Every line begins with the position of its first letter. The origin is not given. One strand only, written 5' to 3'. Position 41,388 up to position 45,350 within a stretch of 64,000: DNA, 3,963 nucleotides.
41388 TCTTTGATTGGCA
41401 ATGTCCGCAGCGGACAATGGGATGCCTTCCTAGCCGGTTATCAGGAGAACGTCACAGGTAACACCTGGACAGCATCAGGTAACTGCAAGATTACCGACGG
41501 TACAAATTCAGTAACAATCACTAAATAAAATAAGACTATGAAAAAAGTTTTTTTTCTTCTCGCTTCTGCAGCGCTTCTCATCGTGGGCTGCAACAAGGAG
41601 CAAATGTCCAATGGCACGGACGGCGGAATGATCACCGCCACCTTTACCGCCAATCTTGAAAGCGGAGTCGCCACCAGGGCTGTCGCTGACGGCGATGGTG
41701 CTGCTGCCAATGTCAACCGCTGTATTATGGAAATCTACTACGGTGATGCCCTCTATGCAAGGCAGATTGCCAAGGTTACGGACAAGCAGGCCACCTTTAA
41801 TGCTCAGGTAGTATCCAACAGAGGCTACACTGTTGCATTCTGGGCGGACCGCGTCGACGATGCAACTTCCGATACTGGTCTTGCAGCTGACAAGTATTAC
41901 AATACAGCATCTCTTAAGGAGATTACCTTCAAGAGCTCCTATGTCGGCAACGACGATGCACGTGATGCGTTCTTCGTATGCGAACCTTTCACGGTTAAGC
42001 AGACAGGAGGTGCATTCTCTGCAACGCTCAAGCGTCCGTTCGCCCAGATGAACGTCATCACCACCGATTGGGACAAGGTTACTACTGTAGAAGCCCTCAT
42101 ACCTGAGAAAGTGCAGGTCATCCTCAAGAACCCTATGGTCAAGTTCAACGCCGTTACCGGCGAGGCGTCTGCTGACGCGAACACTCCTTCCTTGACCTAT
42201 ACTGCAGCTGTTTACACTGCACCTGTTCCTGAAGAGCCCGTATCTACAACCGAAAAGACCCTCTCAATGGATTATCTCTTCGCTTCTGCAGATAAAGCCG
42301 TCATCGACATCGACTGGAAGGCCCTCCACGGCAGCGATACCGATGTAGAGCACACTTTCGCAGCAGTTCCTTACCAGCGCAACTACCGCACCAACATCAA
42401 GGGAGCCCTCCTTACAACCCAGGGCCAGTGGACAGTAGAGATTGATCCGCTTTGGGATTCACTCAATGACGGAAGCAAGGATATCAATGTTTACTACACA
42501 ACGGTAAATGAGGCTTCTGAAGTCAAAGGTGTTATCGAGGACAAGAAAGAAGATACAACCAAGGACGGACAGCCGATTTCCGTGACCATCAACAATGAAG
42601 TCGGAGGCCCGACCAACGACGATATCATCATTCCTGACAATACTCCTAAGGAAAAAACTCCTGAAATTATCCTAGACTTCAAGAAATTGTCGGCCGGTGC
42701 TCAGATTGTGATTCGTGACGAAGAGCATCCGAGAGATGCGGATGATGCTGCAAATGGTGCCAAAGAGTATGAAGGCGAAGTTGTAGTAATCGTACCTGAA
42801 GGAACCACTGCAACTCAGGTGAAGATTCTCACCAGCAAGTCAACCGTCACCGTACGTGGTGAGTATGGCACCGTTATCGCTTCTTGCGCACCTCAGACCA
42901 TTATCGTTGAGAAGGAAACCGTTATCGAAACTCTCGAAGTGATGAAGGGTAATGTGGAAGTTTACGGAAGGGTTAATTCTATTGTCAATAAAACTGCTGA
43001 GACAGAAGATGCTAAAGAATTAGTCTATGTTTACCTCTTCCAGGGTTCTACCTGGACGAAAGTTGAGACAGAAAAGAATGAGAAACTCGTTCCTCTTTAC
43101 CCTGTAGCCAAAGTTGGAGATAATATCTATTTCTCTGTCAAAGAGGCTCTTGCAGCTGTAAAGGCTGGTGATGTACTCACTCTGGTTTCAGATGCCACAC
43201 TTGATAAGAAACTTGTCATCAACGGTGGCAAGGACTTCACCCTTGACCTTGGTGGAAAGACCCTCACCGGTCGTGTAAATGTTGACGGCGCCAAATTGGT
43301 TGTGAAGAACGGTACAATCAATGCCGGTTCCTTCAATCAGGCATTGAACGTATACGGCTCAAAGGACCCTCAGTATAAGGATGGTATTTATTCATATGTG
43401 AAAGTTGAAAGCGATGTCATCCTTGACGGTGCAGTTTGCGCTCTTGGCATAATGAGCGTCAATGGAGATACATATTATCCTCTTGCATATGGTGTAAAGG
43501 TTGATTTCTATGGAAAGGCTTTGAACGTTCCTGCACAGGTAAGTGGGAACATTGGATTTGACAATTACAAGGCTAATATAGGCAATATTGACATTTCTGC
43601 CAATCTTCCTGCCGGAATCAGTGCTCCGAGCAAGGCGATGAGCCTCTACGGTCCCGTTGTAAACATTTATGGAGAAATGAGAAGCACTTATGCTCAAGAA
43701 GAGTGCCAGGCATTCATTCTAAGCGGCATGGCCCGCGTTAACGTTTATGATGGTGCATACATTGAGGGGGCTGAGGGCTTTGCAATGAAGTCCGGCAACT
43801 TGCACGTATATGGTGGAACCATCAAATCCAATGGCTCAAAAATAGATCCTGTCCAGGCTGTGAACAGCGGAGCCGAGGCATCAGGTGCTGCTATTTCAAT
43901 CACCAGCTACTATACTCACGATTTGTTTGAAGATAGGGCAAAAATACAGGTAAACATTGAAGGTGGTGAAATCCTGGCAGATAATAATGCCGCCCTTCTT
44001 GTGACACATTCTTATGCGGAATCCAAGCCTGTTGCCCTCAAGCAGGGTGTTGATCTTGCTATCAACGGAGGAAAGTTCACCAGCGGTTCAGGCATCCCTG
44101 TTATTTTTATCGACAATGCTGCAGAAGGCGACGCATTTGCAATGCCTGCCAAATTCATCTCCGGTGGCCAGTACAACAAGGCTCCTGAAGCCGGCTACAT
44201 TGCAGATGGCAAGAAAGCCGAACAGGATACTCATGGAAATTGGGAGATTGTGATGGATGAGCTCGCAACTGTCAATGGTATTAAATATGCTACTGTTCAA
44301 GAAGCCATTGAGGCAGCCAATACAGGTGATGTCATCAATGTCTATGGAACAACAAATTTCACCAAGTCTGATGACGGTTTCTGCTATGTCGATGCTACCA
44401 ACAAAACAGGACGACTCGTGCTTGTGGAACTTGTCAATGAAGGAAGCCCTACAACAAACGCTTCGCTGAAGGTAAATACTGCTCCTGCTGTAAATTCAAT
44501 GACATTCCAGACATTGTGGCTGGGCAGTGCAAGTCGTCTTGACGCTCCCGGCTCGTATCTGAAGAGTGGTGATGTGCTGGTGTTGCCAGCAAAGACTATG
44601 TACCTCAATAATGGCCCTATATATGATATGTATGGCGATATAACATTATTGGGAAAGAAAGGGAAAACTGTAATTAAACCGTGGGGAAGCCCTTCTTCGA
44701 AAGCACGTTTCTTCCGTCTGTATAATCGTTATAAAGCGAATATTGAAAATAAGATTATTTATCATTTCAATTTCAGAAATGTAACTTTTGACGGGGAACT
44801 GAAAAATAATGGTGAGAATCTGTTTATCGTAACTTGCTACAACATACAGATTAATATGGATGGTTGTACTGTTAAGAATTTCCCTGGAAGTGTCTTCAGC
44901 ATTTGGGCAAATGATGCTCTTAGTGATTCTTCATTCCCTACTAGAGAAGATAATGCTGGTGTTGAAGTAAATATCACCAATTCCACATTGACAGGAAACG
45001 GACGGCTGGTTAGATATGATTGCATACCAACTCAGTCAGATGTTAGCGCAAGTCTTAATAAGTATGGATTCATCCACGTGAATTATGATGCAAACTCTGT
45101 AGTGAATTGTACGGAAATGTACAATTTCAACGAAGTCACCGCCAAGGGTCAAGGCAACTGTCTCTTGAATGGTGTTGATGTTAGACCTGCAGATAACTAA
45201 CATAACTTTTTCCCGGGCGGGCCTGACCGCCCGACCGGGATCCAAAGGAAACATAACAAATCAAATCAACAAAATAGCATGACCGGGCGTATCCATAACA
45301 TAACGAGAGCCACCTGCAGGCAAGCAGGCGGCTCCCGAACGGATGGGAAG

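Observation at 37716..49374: Same base, different heads: conserved N-terminal region of about 500 aa, then divergent AT-rich C-terminal modules with a composition break inside each giant gene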

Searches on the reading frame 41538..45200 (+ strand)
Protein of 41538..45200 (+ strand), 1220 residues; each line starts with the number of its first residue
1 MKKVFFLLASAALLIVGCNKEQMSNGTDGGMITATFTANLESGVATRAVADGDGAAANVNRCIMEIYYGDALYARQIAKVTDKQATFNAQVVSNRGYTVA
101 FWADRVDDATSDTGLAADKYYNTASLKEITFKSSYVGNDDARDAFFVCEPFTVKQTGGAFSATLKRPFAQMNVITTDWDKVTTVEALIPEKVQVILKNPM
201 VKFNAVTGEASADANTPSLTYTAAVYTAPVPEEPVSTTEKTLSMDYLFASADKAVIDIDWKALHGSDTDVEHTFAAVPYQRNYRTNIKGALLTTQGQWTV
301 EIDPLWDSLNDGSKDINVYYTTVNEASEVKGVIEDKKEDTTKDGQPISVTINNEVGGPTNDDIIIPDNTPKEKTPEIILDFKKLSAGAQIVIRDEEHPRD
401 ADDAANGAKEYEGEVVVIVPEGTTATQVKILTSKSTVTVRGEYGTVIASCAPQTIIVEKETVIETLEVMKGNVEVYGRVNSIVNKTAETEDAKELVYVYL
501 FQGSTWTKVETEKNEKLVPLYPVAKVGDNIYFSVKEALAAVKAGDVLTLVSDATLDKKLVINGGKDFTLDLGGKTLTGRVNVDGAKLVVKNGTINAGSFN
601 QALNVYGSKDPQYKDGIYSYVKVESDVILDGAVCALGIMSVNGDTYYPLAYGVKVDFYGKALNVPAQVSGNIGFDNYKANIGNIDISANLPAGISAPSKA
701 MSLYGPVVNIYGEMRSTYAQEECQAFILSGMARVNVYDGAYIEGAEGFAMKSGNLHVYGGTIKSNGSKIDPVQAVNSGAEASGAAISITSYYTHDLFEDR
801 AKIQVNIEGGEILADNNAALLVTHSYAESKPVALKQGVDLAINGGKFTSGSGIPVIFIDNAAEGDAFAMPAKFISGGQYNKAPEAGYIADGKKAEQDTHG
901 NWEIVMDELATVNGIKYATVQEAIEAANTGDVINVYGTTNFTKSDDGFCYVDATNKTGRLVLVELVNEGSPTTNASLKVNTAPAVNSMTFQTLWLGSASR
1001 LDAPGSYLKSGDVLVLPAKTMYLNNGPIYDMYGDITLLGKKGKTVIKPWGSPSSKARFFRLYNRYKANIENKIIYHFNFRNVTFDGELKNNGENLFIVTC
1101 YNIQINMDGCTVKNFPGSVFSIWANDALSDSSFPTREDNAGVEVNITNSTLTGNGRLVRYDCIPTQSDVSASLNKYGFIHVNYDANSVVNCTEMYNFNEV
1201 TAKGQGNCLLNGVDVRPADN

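Call 4: search_protein_families(library=pfam, proteins=[window:41538-45200:+], max_evalue=0.01)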
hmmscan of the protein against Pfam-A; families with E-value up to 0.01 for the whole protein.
window:41538-45200:+ (1220 aa): 1 family
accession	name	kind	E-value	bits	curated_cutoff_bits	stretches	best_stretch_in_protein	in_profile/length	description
PF20200.4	DUF6562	-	1.6e-28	100.5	25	1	61-308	37-297/304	Family of unknown function (DUF6562)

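Call 20: find_homologous_proteins(query=window:41538-45200:+, max_evalue=0.00001)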
Query window:41538-45200:+ (1220 aa): 538 proteins with E <= 0.00001 among 8000 candidates; the best 120 are listed.
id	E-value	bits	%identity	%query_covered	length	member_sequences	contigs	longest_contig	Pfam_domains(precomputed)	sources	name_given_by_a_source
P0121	0.0e+0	2740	100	100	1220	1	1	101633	PF20200.5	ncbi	-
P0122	0.0e+0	1912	77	92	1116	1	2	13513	PF20200.5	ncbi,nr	ncbi:MAG: hypothetical protein MJY70_04890, partial [Bacteroidales bacterium]|nr:hypothetical protei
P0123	0.0e+0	1232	65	74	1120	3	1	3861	PF20200.5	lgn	-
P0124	0.0e+0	1209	66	74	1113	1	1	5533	PF20200.5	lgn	-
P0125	0.0e+0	1202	66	74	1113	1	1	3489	PF20200.5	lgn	-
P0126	0.0e+0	1196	65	74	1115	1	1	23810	-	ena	-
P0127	0.0e+0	1190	65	74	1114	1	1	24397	PF20200.5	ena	-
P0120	0.0e+0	1180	65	74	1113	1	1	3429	PF20200.5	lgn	-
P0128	0.0e+0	1158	64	74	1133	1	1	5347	-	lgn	-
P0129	0.0e+0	1120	78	54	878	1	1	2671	-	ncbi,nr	ncbi:MAG: hypothetical protein KBS65_07315, partial [Prevotella sp.]|nr:hypothetical protein [Candid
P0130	1.0e-273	929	50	78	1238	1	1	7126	PF13306.13,PF20200.5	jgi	-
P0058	2.4e-192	660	54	53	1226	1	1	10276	PF20200.5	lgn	-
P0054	2.6e-174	600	54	48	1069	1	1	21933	PF20200.5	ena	-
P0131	2.3e-150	521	51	49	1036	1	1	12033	-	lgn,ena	-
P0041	2.0e-145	504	45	51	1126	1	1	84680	PF20585.5,PF20200.5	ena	-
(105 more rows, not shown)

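Call 28: find_encoding_contigs(protein=P0122, flank=10000, max_places=3)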
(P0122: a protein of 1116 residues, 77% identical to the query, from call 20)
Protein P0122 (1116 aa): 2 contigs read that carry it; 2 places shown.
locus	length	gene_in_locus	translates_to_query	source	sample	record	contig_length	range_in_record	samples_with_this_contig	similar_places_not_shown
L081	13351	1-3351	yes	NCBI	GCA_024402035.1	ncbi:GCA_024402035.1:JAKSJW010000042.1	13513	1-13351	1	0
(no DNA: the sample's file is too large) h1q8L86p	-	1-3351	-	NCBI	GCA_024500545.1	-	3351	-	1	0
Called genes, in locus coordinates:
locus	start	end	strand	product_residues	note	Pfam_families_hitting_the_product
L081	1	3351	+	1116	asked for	PF20200:DUF6562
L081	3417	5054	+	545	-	PF20200:DUF6562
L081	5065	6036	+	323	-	PF20200:DUF6562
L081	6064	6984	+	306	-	PF20200:DUF6562 (weak)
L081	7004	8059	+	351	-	PF01979:Amidohydro_1, PF12890:DHOase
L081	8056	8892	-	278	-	PF03009:GDPD, PF13653:GDPD_2 (weak)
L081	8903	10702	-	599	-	PF00009:GTP_EFTU, PF01926:MMR_HSR1 (weak), PF22042:EF-G_D2, PF03144:GTP_EFTU_D2, PF00679:EFG_C, PF21018:BipA_C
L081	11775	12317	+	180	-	PF04011:LemA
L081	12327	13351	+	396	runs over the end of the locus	PF09972:DUF2207 (weak)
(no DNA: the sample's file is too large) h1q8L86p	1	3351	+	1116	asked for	PF20200:DUF6562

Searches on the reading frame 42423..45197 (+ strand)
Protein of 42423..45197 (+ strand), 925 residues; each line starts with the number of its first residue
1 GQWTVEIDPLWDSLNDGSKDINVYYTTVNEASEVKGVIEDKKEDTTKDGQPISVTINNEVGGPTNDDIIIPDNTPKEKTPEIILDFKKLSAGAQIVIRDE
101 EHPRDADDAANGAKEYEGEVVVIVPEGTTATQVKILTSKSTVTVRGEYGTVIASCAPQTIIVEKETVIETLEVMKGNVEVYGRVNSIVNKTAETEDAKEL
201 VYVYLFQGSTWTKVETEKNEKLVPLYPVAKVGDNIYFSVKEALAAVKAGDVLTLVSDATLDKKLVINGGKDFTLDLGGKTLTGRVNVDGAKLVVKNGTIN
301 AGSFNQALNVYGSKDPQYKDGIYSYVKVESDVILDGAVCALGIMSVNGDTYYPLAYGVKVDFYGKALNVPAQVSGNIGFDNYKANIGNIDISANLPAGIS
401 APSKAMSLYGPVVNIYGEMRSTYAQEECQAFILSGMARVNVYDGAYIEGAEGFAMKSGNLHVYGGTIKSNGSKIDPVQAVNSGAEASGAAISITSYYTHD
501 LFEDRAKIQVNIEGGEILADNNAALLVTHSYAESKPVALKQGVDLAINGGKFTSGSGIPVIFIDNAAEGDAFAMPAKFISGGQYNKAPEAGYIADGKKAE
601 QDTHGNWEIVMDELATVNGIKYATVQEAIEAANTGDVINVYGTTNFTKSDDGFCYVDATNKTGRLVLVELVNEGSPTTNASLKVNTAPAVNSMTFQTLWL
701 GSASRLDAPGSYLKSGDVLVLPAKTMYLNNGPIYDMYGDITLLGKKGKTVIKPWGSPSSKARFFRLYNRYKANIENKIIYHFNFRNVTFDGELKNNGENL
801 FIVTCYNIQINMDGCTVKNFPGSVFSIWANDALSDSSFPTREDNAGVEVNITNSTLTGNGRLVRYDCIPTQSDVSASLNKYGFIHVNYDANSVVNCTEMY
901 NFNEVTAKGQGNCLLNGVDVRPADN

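Call 77: predict_structure(alignment_id=A4)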
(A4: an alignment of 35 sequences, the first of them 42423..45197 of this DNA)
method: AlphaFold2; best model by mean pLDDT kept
length: 925 residues; sequences in the alignment: 35
mean_pLDDT: 70.1   pTM: 0.60
mean pLDDT of the five models: 70.1, 66.5, 65.4, 64.9, 62.4
residues with pLDDT >= 90: 275; 70-90: 231; 50-70: 193; < 50: 226
segments of 3 or more residues with pLDDT < 50: 1-3, 317-320, 378-387, 399-407, 479-484, 497-504, 534-540, 567-573, 634-636, 641-739, 743-747, 756-759, 831-834, 838-845, 868-880, 897-925
pLDDT, mean of each block of 10 residues (from residue 1): 51 52 84 92 84 91 78 88 91 88 83 88 90 91 94 86 95 94 95 89 89 91 92 91 93 95 85 96 91 97 91 57 85 91 70 67 90 61 46 51 50 93 67 83 94 84 95 65 66 61 59 95 82 46 81 92 61 66 92 83 90 62 62 52 41 40 29 29 29 28 27 34 30 44 51 50 57 61 73 65 71 76 67 50 59 69 58 48 60 49 29 30 26
secondary structure, 60 per line:
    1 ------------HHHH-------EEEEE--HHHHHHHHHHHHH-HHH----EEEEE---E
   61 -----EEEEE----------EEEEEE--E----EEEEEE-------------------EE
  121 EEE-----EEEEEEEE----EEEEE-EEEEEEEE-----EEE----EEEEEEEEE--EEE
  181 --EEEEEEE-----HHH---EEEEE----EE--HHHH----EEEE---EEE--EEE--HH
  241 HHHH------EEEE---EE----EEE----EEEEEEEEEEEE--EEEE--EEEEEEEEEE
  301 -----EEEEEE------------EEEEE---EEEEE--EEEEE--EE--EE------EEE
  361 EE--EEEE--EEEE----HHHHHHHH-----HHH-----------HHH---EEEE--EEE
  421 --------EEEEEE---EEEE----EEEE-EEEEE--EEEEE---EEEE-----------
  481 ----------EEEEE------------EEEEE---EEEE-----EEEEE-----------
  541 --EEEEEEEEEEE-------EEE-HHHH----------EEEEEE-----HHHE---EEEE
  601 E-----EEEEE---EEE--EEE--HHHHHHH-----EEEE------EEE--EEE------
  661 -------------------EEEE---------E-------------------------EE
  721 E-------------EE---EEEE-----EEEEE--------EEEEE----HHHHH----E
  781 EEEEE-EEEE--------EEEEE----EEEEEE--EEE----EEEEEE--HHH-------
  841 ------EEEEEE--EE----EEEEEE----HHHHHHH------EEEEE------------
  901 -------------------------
elements in order (helices of 4 or more, strands of 3 or more residues): H13-16 E24-28 H31-43 E52-56 E66-70 E81-86 E94-99 E119-123 E129-136 E141-145 E147-154 E160-162 E167-175 E178-180 E183-189 E201-205 H214-217 E222-225 E229-231 E234-236 H239-244 E251-254 E264-266 E271-282 E285-288 E291-300 E306-311 E324-328 E332-336 E339-343 E358-362 E365-368 E371-374 H379-386 E412-415 E418-420 E429-434 E438-441 E446-449 E451-455 E458-462 E466-469 E491-495 E508-512 E516-519 E525-529 E543-553 E561-563 H565-568 E579-584 E597-601 E607-611 E615-617 E620-622 H625-631 E637-640 E647-649 E652-654 E680-683 E719-721 E740-743 E749-753 E762-766 H771-775 E780-785 E787-790 E799-803 E808-813 E816-818 E823-828 E847-852 E861-866 H871-877 E884-888

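Call 79: fold_search(model_id=the predicted structure, library=pdb)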
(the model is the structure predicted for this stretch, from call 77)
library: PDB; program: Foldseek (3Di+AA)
matches with E <= 10: 129; with E <= 0.001: 4
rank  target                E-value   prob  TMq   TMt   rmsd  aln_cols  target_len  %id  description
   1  5gkq_A                3.2e-05  0.94  0.13  0.16  31.2       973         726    9  Structure of PL6 family alginate lyase AlyGC mutant-R241A (released 2017-02-08)
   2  5gkd_A                3.1e-04  0.90  0.15  0.18  31.6       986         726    9  Structure of PL6 family alginate lyase AlyGC (released 2017-02-08)
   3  4pex_B                5.3e-04  0.99  0.18  0.27  25.1       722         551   11  Structure of the E502A variant of sacteLam55A from Streptomyces sp. SirexAA-E in complex with glucose (released 2015-03-18)
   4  4pew_B                8.6e-04  0.85  0.14  0.20  25.4       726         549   10  Structure of sacteLam55A from Streptomyces sp. SirexAA-E (released 2015-03-18)
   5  7dmk_A                1.5e-03  0.85  0.15  0.18  31.9       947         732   10  PL6 alginate lyase BcAlyPL6 (released 2021-10-06)
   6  4pex_A                1.6e-03  0.97  0.18  0.28  24.8       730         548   10  Structure of the E502A variant of sacteLam55A from Streptomyces sp. SirexAA-E in complex with glucose (released 2015-03-18)
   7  4pey_A                2.9e-03  0.94  0.18  0.26  24.9       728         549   10  Structure of the E502A variant of sacteLam55A from Streptomyces sp. SirexAA-E in complex with laminaritriose (released 2015-03-18)
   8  4pew_A                4.3e-03  0.80  0.16  0.23  25.3       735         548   10  Structure of sacteLam55A from Streptomyces sp. SirexAA-E (released 2015-03-18)
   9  7o7a_B                1.3e-02  0.69  0.15  0.27  18.7       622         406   10  Structure of the PL6 family alginate lyase Pedsa0632 from Pseudopedobacter saltans (released 2021-07-28)
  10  2iou_G                3.2e-02  0.60  0.15  0.23  17.9       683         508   12  Major Tropism Determinant P1 (Mtd-P1) Variant Complexed with Bordetella brochiseptica Virulence Factor Pertactin extra (released 2007-10-23)
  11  4ozy                  7.4e-02  0.72  0.16  0.30  16.4       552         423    9  Crystal Structure of the periplasmic alginate epimerase AlgG T265N mutant (released 2015-03-04)
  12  8hsn_A                9.7e-02  0.10  0.08  0.15  21.9       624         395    8  Crystal structure of DFA I-forming Inulin Lyase from Streptomyces peucetius subsp. caesius ATCC 27952 (released 2023-12-27)
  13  4nk6                  1.3e-01  0.47  0.14  0.28  16.6       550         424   10  Crystal Structure of the periplasmic alginate epimerase AlgG (released 2014-01-15)
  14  8hui_A                1.4e-01  0.08  0.08  0.14  22.3       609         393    9  Crystal structure of DFA I-forming Inulin Lyase from Streptomyces peucetius subsp. caesius ATCC 27952 in complex with  (released 2023-12-27)
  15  2vfq                  1.5e-01  0.13  0.13  0.19  19.4       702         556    9  Low Temperature Structure of P22 Tailspike Protein Fragment (109-666), Mutant V450A (released 2008-12-16)
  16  2vfm                  2.3e-01  0.12  0.13  0.18  19.9       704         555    8  Low Temperature Structure of P22 Tailspike Protein Fragment (109-666) (released 2008-12-16)
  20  2xc1_B                3.1e-01  0.06  0.10  0.13  21.0       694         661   10  Full-length Tailspike Protein Mutant Y108W of Bacteriophage P22 (released 2011-05-04)
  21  2xc1_A                3.2e-01  0.10  0.13  0.17  19.9       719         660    9  Full-length Tailspike Protein Mutant Y108W of Bacteriophage P22 (released 2011-05-04)
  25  2vfo                  4.1e-01  0.10  0.13  0.19  20.1       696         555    9  Low Temperature Structure of P22 Tailspike Protein Fragment (109-666), Mutant V125L (released 2008-12-16)
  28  1clw                  4.6e-01  0.06  0.11  0.15  21.6       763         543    8  TAILSPIKE PROTEIN FROM PHAGE P22, V331A MUTANT (released 1999-11-05)
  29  1qrb                  4.8e-01  0.08  0.12  0.18  21.6       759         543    8  PLASTICITY AND STERIC STRAIN IN A PARALLEL BETA-HELIX: RATIONAL MUTATIONS IN P22 TAILSPIKE PROTEIN (released 2000-04-12)
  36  3th0_A                5.5e-01  0.09  0.14  0.20  19.9       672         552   10  P22 Tailspike complexed with S.Paratyphi O antigen octasaccharide (released 2012-08-29)
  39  2vfp                  6.1e-01  0.09  0.14  0.20  19.5       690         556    9  Low Temperature Structure of P22 Tailspike Protein Fragment (109-666), Mutant V349L (released 2008-12-16)
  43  1tsp                  8.3e-01  0.06  0.11  0.16  20.9       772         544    8  CRYSTAL STRUCTURE OF P22 TAILSPIKE PROTEIN: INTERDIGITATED SUBUNITS IN A THERMOSTABLE TRIMER (released 1995-09-15)
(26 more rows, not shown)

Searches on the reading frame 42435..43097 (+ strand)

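Call 45: search_protein_families(library=pfam, proteins=[window:42435-43097:+], max_evalue=1)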
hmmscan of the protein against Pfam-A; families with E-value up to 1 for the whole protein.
window:42435-43097:+ (221 aa): 1 family
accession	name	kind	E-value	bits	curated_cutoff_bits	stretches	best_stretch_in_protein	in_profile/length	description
PF20229.3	ChrB_N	-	0.089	13.1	23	1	100-166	31-97/159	Protein ChrB, N-terminal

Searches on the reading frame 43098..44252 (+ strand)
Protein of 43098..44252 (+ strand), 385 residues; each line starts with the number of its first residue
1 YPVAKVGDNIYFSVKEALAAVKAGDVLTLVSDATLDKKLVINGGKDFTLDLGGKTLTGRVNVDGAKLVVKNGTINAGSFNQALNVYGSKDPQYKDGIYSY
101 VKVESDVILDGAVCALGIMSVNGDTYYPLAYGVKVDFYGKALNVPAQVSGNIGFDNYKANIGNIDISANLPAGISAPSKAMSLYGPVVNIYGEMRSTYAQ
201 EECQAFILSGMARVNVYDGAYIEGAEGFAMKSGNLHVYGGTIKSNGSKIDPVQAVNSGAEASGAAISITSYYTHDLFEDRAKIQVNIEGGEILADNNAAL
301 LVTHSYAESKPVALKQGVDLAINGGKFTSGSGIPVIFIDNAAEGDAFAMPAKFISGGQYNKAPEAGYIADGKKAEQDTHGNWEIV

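Call 45: search_protein_families(library=pfam, proteins=[window:43098-44252:+], max_evalue=1)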
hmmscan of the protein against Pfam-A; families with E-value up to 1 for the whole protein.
window:43098-44252:+ (385 aa): 2 families
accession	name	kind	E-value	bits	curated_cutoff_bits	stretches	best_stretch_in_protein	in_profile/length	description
PF18883.6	AC_1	-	0.12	12.8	27.1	0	325-359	77-110/114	Autochaperone Domain Type 1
PF11311.13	DUF3114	-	0.23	11.2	25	1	24-82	153-207/266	Protein of unknown function (DUF3114)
